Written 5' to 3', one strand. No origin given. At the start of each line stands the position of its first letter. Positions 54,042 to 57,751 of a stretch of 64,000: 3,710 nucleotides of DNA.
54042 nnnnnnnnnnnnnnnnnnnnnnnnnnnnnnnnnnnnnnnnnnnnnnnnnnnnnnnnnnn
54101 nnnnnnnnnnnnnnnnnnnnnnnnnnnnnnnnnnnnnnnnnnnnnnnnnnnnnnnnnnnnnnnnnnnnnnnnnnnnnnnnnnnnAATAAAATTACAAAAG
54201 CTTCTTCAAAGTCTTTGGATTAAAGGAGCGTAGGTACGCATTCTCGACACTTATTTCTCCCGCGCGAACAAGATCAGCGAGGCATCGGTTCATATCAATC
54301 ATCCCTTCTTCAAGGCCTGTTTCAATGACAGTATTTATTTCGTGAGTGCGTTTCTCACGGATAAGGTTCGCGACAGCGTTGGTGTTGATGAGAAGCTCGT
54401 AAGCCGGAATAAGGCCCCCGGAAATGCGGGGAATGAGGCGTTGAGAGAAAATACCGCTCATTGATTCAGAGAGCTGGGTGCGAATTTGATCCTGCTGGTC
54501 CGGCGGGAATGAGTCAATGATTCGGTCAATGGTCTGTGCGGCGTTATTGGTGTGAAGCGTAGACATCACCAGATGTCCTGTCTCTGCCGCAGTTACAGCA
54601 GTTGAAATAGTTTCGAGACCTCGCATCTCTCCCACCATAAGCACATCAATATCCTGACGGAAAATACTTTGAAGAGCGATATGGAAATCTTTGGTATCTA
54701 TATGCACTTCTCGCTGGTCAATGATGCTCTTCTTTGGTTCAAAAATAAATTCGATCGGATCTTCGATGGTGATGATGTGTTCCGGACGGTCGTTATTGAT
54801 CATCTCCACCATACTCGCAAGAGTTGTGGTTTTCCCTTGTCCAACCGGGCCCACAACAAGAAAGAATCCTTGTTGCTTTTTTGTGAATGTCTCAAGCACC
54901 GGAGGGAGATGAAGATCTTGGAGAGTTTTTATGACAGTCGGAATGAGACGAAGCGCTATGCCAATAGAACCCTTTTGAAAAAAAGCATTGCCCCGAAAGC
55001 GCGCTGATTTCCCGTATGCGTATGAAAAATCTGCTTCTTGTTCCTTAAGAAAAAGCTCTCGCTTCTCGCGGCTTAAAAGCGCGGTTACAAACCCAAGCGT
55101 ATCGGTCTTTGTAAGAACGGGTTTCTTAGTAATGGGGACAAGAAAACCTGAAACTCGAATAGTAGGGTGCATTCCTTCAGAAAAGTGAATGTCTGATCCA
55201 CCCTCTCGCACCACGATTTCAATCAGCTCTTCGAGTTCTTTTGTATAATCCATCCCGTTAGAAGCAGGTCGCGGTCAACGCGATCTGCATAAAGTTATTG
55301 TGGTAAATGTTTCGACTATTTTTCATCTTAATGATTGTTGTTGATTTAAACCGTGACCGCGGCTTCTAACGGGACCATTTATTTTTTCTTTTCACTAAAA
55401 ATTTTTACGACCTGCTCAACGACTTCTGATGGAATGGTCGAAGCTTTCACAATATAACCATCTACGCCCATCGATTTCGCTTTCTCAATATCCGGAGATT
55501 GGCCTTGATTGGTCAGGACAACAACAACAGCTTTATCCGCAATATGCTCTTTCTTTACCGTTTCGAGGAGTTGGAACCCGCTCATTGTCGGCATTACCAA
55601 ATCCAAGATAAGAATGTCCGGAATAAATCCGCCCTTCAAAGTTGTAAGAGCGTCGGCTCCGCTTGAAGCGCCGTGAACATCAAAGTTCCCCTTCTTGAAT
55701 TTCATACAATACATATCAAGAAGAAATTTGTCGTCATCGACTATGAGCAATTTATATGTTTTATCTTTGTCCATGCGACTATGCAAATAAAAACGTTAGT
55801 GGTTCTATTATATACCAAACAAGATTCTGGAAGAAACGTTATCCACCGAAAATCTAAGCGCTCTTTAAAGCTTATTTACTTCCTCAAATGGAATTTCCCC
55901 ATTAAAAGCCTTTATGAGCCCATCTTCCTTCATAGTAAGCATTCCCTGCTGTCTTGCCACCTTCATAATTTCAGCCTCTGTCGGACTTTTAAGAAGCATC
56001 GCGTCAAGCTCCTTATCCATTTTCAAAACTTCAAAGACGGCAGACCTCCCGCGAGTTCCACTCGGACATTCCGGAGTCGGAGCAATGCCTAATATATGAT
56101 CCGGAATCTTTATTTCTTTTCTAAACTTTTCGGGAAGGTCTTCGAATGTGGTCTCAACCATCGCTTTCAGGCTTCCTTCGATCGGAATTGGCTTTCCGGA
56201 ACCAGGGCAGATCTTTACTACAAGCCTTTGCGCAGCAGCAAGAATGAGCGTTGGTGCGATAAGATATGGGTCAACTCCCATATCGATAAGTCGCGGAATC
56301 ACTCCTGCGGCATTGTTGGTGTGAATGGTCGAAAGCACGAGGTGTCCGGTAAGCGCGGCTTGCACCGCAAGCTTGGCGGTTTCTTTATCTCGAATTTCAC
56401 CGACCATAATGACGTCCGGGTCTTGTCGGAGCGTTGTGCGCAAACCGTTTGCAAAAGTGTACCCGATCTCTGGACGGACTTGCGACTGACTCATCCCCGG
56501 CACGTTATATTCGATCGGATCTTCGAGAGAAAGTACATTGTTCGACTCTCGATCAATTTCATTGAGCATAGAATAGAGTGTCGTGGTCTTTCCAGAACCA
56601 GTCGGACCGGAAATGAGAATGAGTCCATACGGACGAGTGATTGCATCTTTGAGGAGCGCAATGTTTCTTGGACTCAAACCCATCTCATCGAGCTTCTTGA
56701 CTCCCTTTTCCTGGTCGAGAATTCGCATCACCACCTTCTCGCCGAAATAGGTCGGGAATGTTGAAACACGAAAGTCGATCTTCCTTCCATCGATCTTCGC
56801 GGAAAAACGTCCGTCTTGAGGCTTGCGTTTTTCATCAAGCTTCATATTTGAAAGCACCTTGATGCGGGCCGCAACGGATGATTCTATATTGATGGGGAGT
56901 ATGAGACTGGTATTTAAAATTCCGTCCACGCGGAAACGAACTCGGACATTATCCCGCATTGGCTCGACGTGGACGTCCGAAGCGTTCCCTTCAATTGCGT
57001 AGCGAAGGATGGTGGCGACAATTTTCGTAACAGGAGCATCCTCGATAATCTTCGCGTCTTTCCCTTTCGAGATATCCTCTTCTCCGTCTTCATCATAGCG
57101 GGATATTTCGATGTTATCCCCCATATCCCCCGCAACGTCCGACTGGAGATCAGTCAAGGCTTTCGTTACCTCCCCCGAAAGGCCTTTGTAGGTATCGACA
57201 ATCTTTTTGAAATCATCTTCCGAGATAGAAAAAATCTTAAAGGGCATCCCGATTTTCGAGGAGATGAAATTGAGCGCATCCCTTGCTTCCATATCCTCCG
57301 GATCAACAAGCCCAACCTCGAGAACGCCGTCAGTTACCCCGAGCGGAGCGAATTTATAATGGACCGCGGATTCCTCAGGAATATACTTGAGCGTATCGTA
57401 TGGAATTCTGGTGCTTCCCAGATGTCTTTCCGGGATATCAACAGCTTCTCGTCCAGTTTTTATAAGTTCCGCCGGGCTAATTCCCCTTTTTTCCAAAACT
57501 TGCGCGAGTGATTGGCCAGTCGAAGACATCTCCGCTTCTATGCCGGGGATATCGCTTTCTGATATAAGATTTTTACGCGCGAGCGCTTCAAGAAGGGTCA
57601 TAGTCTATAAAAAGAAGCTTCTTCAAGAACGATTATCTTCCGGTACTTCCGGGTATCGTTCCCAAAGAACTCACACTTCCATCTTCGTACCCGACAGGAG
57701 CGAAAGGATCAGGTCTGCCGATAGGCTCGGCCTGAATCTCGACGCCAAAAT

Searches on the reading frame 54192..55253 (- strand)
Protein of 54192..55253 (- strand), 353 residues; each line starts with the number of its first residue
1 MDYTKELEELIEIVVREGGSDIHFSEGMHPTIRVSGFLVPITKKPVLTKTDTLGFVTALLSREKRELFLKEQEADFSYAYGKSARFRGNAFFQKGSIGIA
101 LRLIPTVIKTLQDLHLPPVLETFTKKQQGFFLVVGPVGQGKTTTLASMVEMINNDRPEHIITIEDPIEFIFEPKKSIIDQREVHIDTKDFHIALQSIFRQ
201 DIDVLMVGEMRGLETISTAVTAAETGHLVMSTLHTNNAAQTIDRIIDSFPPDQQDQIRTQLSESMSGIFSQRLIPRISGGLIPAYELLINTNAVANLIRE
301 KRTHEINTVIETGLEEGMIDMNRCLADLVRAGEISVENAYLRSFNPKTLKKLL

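Call 65: search_protein_families(library=pfam, proteins=[window:54192-55253:-], max_evalue=0.001)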
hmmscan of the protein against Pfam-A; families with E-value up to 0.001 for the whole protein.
window:54192-55253:- (353 aa): 3 families
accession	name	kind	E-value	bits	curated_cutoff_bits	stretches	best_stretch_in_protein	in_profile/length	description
PF00437.27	T2SSE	-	2e-41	142.4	24.9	1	82-277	90-281/370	Type II/IV secretion system protein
PF13401.12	AAA_22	-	0.00016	22.4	27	1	126-164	3-40/130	AAA domain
PF13604.12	AAA_30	-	0.00032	20.9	27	0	120-155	10-45/191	AAA domain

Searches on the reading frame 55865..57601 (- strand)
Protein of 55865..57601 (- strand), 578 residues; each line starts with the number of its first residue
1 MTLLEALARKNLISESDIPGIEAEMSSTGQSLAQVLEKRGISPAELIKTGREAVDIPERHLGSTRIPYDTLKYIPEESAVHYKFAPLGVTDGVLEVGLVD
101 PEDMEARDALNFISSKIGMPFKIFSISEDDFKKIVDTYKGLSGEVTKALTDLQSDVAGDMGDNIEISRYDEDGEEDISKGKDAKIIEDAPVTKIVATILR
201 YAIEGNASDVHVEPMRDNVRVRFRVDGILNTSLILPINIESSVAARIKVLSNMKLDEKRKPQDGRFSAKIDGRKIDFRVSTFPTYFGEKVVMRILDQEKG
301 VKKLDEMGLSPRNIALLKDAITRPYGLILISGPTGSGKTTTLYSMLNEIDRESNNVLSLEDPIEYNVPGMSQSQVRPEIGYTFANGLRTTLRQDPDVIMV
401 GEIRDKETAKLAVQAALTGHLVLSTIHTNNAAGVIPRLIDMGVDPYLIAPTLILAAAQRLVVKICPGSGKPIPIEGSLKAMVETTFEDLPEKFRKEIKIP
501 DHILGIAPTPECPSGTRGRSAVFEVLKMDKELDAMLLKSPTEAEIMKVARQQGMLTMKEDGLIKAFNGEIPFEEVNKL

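Call 65: search_protein_families(library=pfam, proteins=[window:55865-57601:-], max_evalue=0.001)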
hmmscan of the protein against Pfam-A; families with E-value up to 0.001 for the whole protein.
window:55865-57601:- (578 aa): 5 families
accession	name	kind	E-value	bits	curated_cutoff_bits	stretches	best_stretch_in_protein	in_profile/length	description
PF00437.27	T2SSE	-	5.9e-116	387.6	24.9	1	187-576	4-369/370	Type II/IV secretion system protein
PF05157.20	MshEN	-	5.2e-10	39.6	23.1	1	56-140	3-85/90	MshEN domain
PF13401.12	AAA_22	-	0.00041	21.1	27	1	325-389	5-64/130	AAA domain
PF13191.12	AAA_16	-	0.00054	20.9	32.6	1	320-412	20-103/167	AAA ATPase domain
PF00005.33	ABC_tran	-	0.00078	20.5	25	0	327-387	13-70/137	ABC transporter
